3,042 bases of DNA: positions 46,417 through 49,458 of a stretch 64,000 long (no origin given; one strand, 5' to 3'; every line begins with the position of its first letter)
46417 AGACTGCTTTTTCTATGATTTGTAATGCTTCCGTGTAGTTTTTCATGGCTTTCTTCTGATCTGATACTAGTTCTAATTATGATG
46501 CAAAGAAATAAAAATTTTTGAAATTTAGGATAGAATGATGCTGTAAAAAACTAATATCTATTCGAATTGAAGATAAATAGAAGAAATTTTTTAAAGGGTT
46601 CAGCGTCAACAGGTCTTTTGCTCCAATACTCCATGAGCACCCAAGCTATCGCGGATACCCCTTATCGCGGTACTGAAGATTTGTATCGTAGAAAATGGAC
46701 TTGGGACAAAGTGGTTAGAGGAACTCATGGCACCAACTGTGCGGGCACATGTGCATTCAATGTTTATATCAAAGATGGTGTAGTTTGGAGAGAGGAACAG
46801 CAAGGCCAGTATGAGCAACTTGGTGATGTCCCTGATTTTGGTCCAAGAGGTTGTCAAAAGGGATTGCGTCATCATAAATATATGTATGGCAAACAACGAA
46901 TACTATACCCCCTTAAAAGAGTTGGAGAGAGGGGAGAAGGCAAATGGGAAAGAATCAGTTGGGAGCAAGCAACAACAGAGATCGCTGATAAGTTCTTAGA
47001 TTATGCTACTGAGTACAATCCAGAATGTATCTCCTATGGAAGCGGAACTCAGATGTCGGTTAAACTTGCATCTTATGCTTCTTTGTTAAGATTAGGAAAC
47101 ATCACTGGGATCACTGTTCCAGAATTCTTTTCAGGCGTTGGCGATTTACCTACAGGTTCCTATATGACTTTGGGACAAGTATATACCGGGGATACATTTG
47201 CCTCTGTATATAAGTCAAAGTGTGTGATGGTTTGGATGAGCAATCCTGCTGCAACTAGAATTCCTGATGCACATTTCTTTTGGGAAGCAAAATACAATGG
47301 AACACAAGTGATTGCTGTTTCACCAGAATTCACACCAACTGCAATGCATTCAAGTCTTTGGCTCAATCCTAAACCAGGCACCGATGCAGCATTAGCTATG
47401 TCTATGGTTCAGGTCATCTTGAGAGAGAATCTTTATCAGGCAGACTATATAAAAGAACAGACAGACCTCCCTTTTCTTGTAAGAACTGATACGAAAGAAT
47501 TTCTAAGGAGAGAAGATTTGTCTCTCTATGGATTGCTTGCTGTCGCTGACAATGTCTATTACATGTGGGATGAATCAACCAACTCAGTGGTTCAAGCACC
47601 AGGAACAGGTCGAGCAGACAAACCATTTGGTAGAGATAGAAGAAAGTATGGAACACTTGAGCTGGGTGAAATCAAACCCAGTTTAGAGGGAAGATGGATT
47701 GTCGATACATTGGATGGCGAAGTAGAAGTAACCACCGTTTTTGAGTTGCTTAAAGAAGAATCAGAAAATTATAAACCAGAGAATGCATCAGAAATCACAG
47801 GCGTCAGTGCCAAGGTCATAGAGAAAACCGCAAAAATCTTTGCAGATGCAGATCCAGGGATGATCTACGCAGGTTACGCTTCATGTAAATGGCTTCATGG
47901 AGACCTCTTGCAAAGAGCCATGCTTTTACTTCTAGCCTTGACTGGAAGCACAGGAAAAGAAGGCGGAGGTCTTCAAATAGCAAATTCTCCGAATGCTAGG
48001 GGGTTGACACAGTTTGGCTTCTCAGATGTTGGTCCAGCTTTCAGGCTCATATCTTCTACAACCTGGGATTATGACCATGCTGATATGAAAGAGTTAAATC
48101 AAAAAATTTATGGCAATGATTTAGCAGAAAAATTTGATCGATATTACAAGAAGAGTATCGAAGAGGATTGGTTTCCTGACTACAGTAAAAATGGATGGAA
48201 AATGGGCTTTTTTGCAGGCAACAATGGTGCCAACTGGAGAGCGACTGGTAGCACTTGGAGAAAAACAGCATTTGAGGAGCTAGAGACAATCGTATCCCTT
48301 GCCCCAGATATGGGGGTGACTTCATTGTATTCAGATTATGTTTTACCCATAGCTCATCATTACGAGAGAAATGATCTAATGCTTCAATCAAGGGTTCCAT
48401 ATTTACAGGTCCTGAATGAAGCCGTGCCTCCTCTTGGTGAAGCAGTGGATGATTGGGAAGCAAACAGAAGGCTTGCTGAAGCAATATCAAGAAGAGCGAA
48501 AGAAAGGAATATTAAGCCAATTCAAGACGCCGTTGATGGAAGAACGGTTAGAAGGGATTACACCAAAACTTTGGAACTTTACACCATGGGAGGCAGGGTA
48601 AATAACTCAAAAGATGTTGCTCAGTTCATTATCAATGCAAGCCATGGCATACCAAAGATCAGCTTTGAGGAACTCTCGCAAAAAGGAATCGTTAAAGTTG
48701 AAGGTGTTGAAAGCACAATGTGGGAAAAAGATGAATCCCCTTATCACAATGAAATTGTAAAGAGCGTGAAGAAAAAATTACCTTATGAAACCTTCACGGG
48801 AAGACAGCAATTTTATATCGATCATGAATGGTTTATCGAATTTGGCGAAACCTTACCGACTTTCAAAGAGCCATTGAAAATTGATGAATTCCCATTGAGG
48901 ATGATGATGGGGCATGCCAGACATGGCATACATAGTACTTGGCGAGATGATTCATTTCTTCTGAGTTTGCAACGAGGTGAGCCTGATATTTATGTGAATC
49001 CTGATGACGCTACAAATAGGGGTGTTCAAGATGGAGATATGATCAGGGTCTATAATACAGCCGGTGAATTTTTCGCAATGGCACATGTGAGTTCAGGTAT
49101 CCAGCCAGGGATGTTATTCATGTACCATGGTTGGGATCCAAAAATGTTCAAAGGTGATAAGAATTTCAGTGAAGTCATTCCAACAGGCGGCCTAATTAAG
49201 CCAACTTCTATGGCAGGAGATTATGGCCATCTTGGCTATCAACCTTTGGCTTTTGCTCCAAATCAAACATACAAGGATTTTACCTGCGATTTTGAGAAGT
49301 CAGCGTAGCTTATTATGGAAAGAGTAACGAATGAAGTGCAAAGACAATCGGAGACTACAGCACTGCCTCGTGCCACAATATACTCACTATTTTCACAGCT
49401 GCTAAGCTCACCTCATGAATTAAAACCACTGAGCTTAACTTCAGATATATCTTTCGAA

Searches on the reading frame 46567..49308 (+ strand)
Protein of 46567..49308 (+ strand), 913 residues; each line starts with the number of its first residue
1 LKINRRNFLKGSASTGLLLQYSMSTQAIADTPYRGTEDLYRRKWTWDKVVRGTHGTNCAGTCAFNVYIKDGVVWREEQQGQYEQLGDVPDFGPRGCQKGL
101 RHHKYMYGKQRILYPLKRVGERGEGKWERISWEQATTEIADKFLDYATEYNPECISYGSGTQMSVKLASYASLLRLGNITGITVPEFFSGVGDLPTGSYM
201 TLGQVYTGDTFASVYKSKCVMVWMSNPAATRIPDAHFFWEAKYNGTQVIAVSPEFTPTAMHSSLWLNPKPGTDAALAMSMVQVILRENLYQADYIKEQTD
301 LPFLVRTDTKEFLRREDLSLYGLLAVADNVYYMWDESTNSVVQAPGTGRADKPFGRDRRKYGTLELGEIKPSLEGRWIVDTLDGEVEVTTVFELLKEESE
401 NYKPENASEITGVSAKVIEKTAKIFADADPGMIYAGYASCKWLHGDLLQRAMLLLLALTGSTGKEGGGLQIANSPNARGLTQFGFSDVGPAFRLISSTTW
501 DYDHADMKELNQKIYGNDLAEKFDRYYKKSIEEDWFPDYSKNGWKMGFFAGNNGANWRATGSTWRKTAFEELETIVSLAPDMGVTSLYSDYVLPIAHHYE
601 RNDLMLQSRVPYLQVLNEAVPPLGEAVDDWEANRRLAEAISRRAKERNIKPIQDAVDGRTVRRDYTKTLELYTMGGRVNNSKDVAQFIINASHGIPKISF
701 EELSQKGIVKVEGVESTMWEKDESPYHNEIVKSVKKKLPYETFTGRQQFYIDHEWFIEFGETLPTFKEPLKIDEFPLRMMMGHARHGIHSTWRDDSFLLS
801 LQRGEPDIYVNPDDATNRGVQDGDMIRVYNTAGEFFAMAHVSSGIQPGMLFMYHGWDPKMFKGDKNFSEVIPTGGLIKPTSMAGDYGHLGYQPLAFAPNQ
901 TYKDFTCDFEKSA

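Call 3: search_protein_families(library=pfam, proteins=[window:46567-49308:+], max_evalue=0.01)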
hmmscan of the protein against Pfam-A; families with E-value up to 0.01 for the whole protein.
window:46567-49308:+ (913 aa): 3 families
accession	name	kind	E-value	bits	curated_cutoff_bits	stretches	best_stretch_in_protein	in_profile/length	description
PF00384.28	Molybdopterin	-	5.7e-38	131.3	24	1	111-638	1-352/353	Molybdopterin oxidoreductase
PF01568.27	Molydop_binding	-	1.3e-17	64.2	26.8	1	777-858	1-82/110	Molydopterin dinucleotide binding domain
PF10518.14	TAT_signal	-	0.00082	19.6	22.7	1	2-17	1-16/21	TAT (twin-arginine translocation) pathway signal sequence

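Call 4: search_protein_families(library=ncbifam, proteins=[window:46567-49308:+], max_evalue=0.01)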
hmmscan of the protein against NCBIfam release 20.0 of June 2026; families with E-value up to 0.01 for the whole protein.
window:46567-49308:+ (913 aa): 24 families
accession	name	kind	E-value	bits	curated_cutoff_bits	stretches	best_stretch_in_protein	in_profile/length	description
TIGR03479.1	DMSO_red_II_alp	subfamily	2e-267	889.9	984.75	1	25-908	33-911/913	molybdopterin-dependent oxidoreductase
NF042978.1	EthbenzDh_ebdA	equivalog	8.2e-127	424.3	2000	2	12-469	39-479/977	ethylbenzene dehydrogenase subunit alpha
TIGR01580.1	narG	equivalog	2.4e-103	346.8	1084.15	5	121-310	151-345/1235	nitrate reductase subunit alpha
TIGR02166.1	dmsA_ynfE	subfamily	4.3e-66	223.5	777.7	2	3-296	1-296/794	DMSO/selenate family reductase complex A subunit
TIGR01591.1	Fdh-alpha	equivalog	3.8e-53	180.6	666.25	3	57-299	5-238/672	formate dehydrogenase subunit alpha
NF041885.1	selenate_YnfE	exception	2.5e-50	171.2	1675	3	3-295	3-302/805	selenate/tellurate reductase subunit YnfE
NF012032.0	PRK15488.1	equivalog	1.7e-49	168.5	694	3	1-298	1-280/759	thiosulfate reductase PhsA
NF041884.1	selenate_YnfF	exception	7.3e-45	153.1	1650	3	3-295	1-295/798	selenate/tellurate reductase subunit YnfF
NF011566.1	PRK14990.1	exception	4.2e-44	150.7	1600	3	3-295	14-315/814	dimethylsulfoxide reductase subunit A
TIGR00509.1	bisC_fam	subfamily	6e-39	133.9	1017.55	3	402-643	278-513/772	molybdopterin guanine dinucleotide-containing S/N-oxide reductase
NF047855.1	AssmNtatRedNasC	equivalog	7.6e-35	120.3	1100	2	81-300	46-264/708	assimilatory nitrate reductase catalytic subunit NasC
NF011682.0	PRK15102.1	equivalog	3e-32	111.6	909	2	398-644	327-572/829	trimethylamine-N-oxide reductase TorA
TIGR02164.1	torA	equivalog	2.1e-30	105.6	1465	2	397-643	322-567/824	trimethylamine-N-oxide reductase TorA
TIGR01553.1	formate-DH-alph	equivalog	1.9e-27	95.4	814.2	3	212-309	217-314/1009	formate dehydrogenase-N subunit alpha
NF011567.1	PRK14991.1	equivalog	4.8e-23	80.9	1750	3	96-141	141-186/1022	tetrathionate reductase subunit TtrA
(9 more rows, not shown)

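Call 23: search_solved_structures(query=window:46567-49305:+, max_evalue=1e-20)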
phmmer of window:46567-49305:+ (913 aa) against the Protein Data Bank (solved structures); distinct sequences matched with E-value up to 1e-20: 24.
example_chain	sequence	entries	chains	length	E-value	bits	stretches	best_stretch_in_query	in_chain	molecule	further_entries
5e7o_A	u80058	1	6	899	1.2e-174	586.1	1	32-906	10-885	DMSO reductase family type II enzyme, molybdopterin subunit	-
4ydd_A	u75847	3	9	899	3.1e-174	584.8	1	32-906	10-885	DMSO reductase family type II enzyme, molybdopterin subunit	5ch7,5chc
2ivf_A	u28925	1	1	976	1.8e-120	406.9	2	12-469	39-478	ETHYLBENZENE DEHYDROGENASE ALPHA-SUBUNIT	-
3egw_A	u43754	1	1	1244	1.4e-88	301.4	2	121-311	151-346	Respiratory nitrate reductase 1 alpha chain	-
1r27_A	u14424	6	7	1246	1.5e-88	301.2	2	121-310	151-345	Respiratory nitrate reductase 1 alpha chain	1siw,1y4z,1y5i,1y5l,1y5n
1q16_A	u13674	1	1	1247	1.6e-88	301.2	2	121-310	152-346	Respiratory nitrate reductase 1 alpha chain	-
3ir7_A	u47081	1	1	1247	2.2e-88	300.7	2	121-310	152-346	Respiratory nitrate reductase 1 alpha chain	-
3ir6_A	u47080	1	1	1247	2.1e-87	297.5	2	121-310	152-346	Respiratory nitrate reductase 1 alpha chain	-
3ir5_A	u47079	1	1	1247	5.3e-87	296.1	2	121-310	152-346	Respiratory nitrate reductase 1 alpha chain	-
7b04_B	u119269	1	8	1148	4.1e-37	131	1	213-470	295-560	Nitrite oxidoreductase subunit A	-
9vap_A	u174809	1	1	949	3.6e-33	118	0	3-298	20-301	Formate dehydrogenase molybdopterin-binding subunit FdhA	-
2e7z_A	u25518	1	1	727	1.3e-30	109.5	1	96-296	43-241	Acetylene hydratase Ahy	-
1dms_A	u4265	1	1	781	4.6e-27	97.8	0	121-299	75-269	DMSO REDUCTASE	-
1e60_A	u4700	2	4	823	1e-26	96.6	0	121-299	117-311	Dimethyl sulfoxide/trimethylamine N-oxide reductase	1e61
1dmr_A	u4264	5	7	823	1e-26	96.6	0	121-299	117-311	DMSO REDUCTASE | Dimethyl sulfoxide/trimethylamine N-oxide reductase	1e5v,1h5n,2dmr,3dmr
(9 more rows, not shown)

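Call 25: search_solved_structures(query=window:46567-49305:+, max_evalue=1e-150, show_alignments=1)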
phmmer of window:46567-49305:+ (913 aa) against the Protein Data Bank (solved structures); distinct sequences matched with E-value up to 1e-150: 2.
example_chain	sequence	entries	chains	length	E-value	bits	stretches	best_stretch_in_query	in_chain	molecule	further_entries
5e7o_A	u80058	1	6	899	1.2e-174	586.1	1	32-906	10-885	DMSO reductase family type II enzyme, molybdopterin subunit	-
4ydd_A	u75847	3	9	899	3.1e-174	584.8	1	32-906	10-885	DMSO reductase family type II enzyme, molybdopterin subunit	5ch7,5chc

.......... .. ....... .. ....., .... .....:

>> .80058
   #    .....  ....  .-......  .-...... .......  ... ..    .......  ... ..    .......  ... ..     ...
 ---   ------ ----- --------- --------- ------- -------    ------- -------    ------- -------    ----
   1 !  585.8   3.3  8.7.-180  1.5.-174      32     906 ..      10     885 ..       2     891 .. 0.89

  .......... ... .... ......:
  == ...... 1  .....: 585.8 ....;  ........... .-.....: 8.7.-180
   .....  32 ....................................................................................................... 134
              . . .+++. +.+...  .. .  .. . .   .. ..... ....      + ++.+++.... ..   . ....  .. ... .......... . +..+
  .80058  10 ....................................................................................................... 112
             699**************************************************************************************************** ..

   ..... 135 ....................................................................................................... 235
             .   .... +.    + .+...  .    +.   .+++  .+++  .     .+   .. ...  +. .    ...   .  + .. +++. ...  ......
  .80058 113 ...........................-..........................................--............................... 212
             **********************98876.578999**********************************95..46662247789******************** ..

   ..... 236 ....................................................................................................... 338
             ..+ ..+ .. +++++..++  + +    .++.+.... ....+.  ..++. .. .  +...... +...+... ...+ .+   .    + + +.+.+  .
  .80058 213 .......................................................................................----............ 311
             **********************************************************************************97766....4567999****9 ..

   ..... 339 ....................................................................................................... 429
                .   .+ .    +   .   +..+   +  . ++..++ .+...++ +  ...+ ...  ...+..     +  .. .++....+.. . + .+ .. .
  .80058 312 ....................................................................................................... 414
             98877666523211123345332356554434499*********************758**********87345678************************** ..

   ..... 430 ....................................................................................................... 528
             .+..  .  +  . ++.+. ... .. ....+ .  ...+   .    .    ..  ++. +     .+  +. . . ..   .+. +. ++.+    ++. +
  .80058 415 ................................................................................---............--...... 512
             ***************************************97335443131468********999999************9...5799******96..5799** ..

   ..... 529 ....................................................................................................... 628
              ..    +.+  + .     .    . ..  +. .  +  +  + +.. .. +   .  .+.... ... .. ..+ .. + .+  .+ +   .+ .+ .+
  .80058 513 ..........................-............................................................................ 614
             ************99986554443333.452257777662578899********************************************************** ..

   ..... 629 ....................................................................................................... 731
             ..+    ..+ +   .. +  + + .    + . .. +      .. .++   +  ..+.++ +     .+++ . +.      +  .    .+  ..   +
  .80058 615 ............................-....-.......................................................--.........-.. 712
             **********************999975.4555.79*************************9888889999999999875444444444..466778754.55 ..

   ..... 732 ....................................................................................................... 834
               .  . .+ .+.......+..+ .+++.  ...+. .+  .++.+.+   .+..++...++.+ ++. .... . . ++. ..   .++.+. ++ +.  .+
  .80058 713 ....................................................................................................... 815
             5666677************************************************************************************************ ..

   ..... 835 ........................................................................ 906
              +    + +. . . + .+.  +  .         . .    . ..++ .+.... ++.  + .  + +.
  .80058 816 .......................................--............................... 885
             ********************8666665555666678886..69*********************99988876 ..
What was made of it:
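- On Perchlorate reductase PcrA (assignment of the neighbouring alpha subunit): The alignment to 5e7o shows that D170 and F164 are kept, Y165 becomes F, and position 461 is Ser (call 25).
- Tried and rejected: Perchlorate or chlorate was rejected as a firm call because the PcrA gate is not kept (call 25).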

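Call 28: find_homologous_proteins(query=window:46567-49305:+)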
Query window:46567-49305:+ (913 aa): 3543 proteins with E <= 0.001 among 8000 candidates; the best 120 are listed.
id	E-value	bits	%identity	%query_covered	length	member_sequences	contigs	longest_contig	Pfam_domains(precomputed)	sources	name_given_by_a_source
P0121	0.0e+0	2147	100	100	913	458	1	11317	PF00384.28,PF01568.28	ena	-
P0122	0.0e+0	1898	85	100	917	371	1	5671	PF00384.28,PF01568.28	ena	-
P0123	0.0e+0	1883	85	100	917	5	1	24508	PF00384.28,PF01568.28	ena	-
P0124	0.0e+0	1874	84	100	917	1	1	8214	PF00384.28,PF01568.28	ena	-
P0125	0.0e+0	1873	84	100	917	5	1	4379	PF00384.28,PF01568.28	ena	-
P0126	0.0e+0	1852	85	98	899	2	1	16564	PF00384.28,PF01568.28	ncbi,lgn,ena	-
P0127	0.0e+0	1844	83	100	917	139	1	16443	PF00384.28,PF01568.28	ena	-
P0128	0.0e+0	1830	83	100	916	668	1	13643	PF00384.28,PF01568.28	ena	-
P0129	0.0e+0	1817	82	100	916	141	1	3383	PF00384.28,PF01568.28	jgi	jgi:DMSO reductase family type II enzyme molybdopterin subunit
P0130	0.0e+0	1798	82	100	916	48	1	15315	PF00384.28,PF01568.28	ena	-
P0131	0.0e+0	1556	70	100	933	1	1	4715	PF00384.28,PF01568.28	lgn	-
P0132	0.0e+0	1553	70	99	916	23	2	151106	PF00384.28,PF01568.28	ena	-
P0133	0.0e+0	1552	70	99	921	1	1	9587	PF00384.28,PF01568.28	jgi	jgi:DMSO reductase family type II enzyme molybdopterin subunit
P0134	0.0e+0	1551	69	100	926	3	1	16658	PF00384.28,PF01568.28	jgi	jgi:DMSO reductase family type II enzyme molybdopterin subunit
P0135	0.0e+0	1547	69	100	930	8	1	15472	PF00384.28,PF01568.28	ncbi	-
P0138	0.0e+0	1534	69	96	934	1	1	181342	PF00384.28,PF01568.28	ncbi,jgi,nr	ncbi:MAG: molybdopterin-dependent oxidoreductase [Chromatiales bacterium]|jgi:DMSO reductase family 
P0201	0.0e+0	1357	62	100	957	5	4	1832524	PF00384.28,PF01568.28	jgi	-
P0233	0.0e+0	1268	58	100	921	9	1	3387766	PF00384.28,PF01568.28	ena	-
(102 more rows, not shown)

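Call 30: find_encoding_contigs(protein=P0138, flank=8000, max_places=1)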
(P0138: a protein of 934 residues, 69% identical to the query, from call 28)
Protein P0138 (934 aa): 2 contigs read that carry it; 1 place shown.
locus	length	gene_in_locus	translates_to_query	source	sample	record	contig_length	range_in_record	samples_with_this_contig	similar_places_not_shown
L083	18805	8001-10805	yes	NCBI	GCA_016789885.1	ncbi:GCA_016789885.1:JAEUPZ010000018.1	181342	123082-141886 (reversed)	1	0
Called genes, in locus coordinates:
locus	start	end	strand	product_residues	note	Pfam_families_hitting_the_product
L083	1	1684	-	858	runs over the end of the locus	PF07715:Plug, PF00593:TonB_dep_Rec_b-barrel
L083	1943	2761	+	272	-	PF00106:adh_short, PF08659:KR, PF13561:adh_short_C2, PF23441:SDR (weak)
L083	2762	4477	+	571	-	PF00749:tRNA-synt_1c, PF03950:tRNA-synt_1c_C, PF20974:tRNA-synt_1c_C2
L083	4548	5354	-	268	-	PF01887:SAM_HAT_N, PF20257:SAM_HAT_C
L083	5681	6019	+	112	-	PF01355:HIPIP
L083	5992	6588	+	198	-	PF03205:MobB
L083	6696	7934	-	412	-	PF03453:MoeA_N, PF00994:MoCF_biosynth, PF03454:MoeA_C (weak)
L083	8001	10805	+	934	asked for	PF00384:Molybdopterin, PF01568:Molydop_binding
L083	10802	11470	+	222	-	PF02613:Nitrate_red_del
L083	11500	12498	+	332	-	PF12797:Fer4_2 (weak), PF12837:Fer4_6 (faint), PF13187:Fer4_9 (faint), PF13247:Fer4_11, PF12838:Fer4_7 (weak), PF13237:Fer4_10 (weak)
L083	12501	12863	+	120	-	PF13442:Cytochrome_CBB3, PF00034:Cytochrom_C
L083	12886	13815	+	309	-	PF01694:Rhomboid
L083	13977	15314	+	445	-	PF07690:MFS_1, PF03137:OATP (faint)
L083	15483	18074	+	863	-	PF07715:Plug, PF00593:TonB_dep_Rec_b-barrel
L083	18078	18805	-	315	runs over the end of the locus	PF00248:Aldo_ket_red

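Call 31: find_encoding_contigs(protein=P0233, flank=8000, max_places=1)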
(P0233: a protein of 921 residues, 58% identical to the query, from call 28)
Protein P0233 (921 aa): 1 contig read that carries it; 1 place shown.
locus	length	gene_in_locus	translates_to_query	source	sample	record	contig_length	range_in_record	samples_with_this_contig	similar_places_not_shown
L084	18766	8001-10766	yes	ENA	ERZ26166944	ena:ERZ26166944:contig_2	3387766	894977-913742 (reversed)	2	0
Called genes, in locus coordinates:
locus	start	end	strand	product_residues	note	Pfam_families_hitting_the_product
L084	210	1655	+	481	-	PF07690:MFS_1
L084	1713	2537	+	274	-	-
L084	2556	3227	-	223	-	-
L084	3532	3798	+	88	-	-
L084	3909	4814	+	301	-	PF12973:Cupin_7 (faint), PF14499:DUF4437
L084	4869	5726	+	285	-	PF04909:Amidohydro_2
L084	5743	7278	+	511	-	PF00501:AMP-binding, PF13193:AMP-binding_C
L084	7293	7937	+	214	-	PF01323:DSBA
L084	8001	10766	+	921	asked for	PF00384:Molybdopterin, PF01568:Molydop_binding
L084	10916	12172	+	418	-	PF00083:Sugar_tr, PF07690:MFS_1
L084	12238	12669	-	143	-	PF13442:Cytochrome_CBB3, PF00034:Cytochrom_C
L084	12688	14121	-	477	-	PF04909:Amidohydro_2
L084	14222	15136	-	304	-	PF01522:Polysacc_deac_1 (weak)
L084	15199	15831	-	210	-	PF00857:Isochorismatase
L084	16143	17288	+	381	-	PF00795:CN_hydrolase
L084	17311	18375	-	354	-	PF00795:CN_hydrolase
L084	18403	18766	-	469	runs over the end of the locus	PF20695:UbiD_N, PF01977:UbiD, PF20696:UbiD_C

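Call 32: find_encoding_contigs(protein=P0201, flank=8000, max_places=1)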
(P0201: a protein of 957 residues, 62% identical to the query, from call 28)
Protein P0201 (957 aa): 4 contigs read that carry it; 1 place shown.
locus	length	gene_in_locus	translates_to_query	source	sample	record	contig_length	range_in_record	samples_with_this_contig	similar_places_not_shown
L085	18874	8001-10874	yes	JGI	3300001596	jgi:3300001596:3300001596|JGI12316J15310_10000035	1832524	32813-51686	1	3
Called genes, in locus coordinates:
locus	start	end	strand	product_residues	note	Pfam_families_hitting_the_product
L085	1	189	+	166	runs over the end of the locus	PF04519:Bactofilin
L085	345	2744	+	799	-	PF07715:Plug, PF00593:TonB_dep_Rec_b-barrel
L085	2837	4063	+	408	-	PF00144:Beta-lactamase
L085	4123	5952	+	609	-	PF00664:ABC_membrane, PF00005:ABC_tran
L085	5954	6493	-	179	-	PF04366:Ysc84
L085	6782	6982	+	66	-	PF04964:Flp_Fap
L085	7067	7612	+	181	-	-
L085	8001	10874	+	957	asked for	PF00384:Molybdopterin, PF01568:Molydop_binding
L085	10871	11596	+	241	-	PF02613:Nitrate_red_del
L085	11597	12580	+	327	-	PF12797:Fer4_2 (weak), PF12837:Fer4_6 (faint), PF13187:Fer4_9 (faint), PF13237:Fer4_10 (weak), PF13247:Fer4_11, PF12838:Fer4_7 (weak)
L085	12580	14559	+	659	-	PF07690:MFS_1, PF00034:Cytochrom_C (faint), PF13442:Cytochrome_CBB3 (weak)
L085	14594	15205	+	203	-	PF12804:NTP_transf_3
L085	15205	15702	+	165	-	PF03205:MobB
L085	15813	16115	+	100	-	PF07045:DUF1330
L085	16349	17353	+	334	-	PF08240:ADH_N, PF00107:ADH_zinc_N, PF13602:ADH_zinc_N_2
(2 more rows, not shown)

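Call 77: search_protein_families(library=ncbifam, proteins=[L084:1713-2534:+, L084:2559-3227:-], max_evalue=1)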
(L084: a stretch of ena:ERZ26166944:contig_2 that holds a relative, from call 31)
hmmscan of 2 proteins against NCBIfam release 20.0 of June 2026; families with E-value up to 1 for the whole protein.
L084:1713-2534:+ (274 aa): 0 families

L084:2559-3227:- (223 aa): 0 families
